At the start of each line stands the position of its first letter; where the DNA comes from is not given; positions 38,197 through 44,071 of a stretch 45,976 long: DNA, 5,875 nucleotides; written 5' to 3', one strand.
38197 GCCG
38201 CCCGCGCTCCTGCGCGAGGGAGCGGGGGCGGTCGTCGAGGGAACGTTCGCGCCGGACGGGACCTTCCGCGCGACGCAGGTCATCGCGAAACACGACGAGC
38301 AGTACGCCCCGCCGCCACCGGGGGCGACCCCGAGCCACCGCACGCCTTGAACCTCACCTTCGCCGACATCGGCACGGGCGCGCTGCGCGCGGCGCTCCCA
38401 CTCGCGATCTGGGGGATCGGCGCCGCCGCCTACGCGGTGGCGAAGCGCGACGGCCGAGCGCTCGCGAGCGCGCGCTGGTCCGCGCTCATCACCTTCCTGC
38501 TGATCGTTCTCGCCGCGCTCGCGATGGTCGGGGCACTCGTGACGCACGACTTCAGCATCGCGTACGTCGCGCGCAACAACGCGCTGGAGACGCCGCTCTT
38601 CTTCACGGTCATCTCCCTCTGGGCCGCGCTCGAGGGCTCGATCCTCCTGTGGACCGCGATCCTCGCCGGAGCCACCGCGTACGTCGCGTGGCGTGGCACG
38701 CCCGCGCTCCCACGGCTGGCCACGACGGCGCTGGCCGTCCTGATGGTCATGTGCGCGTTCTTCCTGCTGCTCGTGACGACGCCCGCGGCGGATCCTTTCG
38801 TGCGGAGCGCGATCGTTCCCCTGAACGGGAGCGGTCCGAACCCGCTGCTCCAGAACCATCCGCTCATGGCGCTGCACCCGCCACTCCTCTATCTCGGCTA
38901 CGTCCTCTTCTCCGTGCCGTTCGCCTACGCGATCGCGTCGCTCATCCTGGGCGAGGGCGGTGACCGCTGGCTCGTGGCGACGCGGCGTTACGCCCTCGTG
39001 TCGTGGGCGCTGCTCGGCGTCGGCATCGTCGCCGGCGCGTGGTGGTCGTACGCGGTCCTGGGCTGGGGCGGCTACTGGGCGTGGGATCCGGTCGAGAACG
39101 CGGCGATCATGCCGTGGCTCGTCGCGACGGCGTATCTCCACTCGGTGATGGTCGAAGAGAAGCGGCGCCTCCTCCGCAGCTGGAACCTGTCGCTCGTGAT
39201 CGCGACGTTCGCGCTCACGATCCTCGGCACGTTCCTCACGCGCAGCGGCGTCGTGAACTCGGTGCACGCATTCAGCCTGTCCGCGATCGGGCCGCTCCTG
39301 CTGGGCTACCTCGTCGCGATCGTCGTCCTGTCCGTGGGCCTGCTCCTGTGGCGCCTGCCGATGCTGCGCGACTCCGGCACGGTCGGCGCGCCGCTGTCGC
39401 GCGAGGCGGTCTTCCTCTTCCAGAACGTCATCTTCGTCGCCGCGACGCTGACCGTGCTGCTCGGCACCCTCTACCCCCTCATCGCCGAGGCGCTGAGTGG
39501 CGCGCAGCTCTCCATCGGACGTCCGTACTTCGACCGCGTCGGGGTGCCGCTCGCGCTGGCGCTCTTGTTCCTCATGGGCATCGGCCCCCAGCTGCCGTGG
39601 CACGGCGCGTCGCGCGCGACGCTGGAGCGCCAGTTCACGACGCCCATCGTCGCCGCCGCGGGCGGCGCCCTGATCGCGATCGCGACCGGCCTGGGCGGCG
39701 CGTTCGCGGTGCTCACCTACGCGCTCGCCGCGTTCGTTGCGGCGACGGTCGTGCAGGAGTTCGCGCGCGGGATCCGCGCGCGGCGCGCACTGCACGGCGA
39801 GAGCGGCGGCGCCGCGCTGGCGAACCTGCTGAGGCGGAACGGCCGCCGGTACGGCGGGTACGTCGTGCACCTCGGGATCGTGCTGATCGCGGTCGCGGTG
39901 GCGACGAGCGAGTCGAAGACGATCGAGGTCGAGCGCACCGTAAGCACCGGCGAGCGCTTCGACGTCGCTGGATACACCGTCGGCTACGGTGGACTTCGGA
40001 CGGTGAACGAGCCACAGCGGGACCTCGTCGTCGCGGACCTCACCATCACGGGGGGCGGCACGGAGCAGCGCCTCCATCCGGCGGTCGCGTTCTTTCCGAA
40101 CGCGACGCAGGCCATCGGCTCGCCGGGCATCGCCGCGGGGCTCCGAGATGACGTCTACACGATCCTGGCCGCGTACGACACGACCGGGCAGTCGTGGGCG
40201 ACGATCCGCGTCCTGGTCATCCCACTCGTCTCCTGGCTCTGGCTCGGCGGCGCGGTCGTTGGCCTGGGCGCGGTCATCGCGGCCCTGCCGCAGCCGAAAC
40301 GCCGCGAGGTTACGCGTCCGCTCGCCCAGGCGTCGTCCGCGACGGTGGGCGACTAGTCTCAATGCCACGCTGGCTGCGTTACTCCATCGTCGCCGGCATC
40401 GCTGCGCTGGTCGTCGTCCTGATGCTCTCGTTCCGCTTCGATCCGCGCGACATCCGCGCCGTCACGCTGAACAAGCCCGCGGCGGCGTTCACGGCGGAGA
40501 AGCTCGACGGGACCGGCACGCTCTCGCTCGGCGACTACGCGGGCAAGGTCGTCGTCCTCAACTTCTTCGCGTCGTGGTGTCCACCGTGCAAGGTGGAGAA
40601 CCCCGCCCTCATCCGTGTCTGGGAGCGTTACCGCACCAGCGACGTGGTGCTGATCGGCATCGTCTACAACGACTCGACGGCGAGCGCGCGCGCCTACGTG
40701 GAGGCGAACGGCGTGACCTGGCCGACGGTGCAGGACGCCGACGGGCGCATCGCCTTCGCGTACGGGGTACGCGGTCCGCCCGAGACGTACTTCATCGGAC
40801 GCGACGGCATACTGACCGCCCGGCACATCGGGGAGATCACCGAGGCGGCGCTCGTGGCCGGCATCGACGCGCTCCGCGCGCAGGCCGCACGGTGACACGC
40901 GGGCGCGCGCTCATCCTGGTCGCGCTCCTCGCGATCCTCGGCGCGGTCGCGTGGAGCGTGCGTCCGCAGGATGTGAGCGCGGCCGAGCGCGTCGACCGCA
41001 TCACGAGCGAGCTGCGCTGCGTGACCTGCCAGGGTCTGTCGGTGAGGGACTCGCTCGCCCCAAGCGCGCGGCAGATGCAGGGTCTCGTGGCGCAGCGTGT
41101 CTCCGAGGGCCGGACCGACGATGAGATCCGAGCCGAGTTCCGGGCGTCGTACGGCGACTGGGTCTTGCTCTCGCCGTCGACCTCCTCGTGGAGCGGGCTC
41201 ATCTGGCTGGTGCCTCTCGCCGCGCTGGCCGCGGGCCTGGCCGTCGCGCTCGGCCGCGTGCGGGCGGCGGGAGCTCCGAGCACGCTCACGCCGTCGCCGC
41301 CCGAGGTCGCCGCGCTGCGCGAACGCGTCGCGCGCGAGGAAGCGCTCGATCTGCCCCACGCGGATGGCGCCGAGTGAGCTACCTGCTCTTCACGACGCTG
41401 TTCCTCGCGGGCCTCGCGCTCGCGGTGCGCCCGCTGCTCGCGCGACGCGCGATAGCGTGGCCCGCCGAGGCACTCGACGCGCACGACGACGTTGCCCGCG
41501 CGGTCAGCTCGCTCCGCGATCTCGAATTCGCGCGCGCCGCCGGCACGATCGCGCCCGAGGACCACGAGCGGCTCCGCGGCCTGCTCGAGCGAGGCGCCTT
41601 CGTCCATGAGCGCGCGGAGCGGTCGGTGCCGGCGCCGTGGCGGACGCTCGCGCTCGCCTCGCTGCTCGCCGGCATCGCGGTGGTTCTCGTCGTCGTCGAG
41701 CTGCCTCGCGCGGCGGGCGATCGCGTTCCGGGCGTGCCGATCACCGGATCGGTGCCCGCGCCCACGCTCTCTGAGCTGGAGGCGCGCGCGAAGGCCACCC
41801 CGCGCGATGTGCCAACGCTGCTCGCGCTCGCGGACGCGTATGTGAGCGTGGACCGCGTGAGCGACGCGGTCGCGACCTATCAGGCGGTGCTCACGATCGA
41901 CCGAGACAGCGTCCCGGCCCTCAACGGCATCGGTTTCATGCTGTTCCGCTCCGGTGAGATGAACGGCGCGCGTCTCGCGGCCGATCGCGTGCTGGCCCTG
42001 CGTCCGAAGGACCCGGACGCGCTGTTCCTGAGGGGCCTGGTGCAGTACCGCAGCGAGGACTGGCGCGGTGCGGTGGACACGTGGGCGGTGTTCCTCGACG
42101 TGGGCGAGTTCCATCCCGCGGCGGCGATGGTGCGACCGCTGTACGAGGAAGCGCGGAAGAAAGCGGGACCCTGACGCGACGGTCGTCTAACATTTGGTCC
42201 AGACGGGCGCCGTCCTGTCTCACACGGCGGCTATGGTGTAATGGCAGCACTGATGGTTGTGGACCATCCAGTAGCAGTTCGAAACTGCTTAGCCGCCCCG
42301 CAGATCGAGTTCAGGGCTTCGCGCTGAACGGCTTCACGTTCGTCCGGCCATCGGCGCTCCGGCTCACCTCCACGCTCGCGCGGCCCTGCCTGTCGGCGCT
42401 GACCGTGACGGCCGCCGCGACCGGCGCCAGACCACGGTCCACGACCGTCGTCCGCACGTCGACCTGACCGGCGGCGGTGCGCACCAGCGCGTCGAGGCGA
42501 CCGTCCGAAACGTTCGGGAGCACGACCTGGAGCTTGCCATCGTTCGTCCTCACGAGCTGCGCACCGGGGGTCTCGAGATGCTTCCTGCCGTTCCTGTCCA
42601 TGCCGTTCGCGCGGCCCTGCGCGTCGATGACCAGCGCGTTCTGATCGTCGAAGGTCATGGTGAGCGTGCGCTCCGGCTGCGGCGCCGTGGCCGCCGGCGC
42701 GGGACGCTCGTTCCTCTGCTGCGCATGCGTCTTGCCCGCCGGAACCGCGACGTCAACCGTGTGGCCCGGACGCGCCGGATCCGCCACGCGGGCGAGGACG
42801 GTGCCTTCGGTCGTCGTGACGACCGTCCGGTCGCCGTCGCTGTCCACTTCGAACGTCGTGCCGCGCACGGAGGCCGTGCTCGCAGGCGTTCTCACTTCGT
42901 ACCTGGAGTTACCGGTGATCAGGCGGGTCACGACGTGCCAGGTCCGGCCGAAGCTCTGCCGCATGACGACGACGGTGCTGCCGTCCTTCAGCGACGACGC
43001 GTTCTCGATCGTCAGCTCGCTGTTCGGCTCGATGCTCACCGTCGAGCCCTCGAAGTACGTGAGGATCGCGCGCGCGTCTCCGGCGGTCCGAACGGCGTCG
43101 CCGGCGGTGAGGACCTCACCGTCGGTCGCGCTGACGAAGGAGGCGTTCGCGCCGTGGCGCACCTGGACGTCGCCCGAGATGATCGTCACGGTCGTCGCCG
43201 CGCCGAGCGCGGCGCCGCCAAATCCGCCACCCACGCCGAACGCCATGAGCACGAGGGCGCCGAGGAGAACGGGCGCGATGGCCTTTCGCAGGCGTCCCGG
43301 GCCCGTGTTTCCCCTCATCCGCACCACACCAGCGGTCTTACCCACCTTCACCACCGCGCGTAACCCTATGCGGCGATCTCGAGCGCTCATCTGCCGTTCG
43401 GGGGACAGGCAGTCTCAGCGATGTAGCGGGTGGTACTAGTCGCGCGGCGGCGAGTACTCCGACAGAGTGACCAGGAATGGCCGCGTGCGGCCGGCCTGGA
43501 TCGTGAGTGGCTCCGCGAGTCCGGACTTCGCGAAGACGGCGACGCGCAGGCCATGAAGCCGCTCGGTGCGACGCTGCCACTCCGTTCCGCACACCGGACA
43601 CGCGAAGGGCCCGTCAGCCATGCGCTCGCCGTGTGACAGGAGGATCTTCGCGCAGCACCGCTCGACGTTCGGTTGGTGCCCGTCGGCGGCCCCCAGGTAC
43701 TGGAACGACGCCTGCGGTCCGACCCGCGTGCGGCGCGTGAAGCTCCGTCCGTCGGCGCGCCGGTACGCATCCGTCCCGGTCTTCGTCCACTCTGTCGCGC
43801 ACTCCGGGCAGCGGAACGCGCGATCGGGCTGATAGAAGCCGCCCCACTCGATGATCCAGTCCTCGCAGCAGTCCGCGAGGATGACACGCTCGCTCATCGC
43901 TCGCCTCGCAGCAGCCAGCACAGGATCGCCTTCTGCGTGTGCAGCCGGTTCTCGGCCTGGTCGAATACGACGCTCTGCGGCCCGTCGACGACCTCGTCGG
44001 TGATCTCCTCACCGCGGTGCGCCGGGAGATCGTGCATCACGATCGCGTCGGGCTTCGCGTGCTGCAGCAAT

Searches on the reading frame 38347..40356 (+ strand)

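Call 14: search_protein_families(library=pfam, proteins=[window:38347-40356:+], max_evalue=0.0001)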
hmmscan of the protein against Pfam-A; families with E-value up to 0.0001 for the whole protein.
window:38347-40356:+ (669 aa): 2 families
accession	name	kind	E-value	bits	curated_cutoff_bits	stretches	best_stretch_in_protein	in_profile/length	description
PF16327.10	CcmF_C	-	1.5e-55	189.2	28.7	1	319-646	1-320/323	Cytochrome c-type biogenesis protein CcmF C-terminal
PF01578.25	Cytochrom_C_asm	-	3e-34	119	29.9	1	92-300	1-206/212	Cytochrome C assembly protein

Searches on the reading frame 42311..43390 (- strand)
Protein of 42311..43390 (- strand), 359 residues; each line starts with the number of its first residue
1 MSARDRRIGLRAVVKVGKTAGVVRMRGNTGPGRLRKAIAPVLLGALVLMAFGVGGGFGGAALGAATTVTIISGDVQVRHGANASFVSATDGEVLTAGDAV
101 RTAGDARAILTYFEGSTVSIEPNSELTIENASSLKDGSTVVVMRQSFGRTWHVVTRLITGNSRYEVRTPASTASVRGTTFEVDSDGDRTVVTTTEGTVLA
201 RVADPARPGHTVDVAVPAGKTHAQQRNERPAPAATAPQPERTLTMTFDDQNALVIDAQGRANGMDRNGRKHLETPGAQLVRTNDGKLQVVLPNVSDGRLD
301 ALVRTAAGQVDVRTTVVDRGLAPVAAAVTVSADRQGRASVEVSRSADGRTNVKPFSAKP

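Call 8: search_protein_families(library=pfam, proteins=[window:42311-43390:-], max_evalue=0.01)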
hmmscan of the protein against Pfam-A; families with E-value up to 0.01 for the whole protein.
window:42311-43390:- (359 aa): 1 family
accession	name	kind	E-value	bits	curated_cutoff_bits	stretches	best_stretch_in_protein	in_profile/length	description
PF04773.18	FecR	-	1.2e-10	42.2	24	1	98-198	1-96/97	FecR protein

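Call 57: search_protein_families(library=ncbifam, proteins=[window:42311-43390:-], max_evalue=0.1)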
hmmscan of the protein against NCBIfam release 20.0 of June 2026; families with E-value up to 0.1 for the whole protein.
window:42311-43390:- (359 aa): 3 families
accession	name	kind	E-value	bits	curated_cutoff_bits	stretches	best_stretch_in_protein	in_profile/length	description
NF047849.1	Lsa33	exception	4.5e-15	55.6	420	1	66-207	30-171/310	surface adhesin Lsa33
NF033165.1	lipo_LipL45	exception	1.1e-10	41.1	350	1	68-199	42-172/391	lipoprotein LipL45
NF033682.1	retention_LapA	subfamily_domain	9.3e-06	25.9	50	1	66-133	4-70/145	retention module-containing protein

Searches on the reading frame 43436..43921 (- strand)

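Call 8: search_protein_families(library=pfam, proteins=[window:43436-43921:-], max_evalue=0.01)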
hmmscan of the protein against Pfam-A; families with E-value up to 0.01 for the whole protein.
window:43436-43921:- (161 aa): 6 families
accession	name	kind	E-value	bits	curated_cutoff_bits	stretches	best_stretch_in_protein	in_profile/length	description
PF08274.17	Zn_Ribbon_YjdM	-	6.2e-05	23.4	30.8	0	30-46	14-30/30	PhnA Zinc-Ribbon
PF25206.1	DUF7836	-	0.00022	21.4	26.7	0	37-51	9-23/59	Domain of unknown function (DUF7836)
PF23548.1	Zn_ribbon_FGT1_2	-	0.0012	18.8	27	0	106-114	21-29/35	FORGETTER1 second zinc ribbon domain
PF03119.21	DNA_ligase_ZBD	-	0.0031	17.8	25.8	0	108-117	2-11/27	NAD-dependent DNA ligase C4 zinc finger domain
PF24029.1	DUF7340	-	0.0051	17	27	0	107-121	8-22/62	Domain of unknown function (DUF7340)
PF24444.1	DUF7563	-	0.0061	16.5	27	0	33-44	24-35/39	Family of unknown function (DUF7563)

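Call 57: search_protein_families(library=ncbifam, proteins=[window:43436-43921:-], max_evalue=0.1)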
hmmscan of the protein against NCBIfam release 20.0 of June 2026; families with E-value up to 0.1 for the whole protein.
window:43436-43921:- (161 aa): 7 families
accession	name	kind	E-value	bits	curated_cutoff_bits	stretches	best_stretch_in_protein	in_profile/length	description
NF011481.0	PRK14890.1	equivalog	0.0016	18.4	61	0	86-120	11-42/61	putative Zn-ribbon RNA-binding protein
NF041909.1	HVO_2753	equivalog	0.0092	15.8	80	0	104-117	25-38/59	HVO_2753 family zinc finger protein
TIGR00686.1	phnA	hypoth_equivalog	0.023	14.8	80.2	0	30-48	14-32/109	zinc ribbon domain-containing protein YjdM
NF041912.1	HVO_0758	equivalog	0.03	14.2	70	0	37-47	44-54/55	HVO_0758 family zinc finger protein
NF047912.1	ECs_2282_CxxC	subfamily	0.082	12.8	37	0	36-52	3-19/60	ECs_2282 family putative zinc-binding protein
TIGR02605.1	CxxC_CxxC_SSSS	subfamily_domain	0.09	12.9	31.3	0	100-118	20-40/52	FmdB family zinc ribbon protein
NF033497.1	rubre_like_arch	subfamily_domain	0.09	12.5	32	0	102-118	13-29/34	rubrerythrin-like domain-containing protein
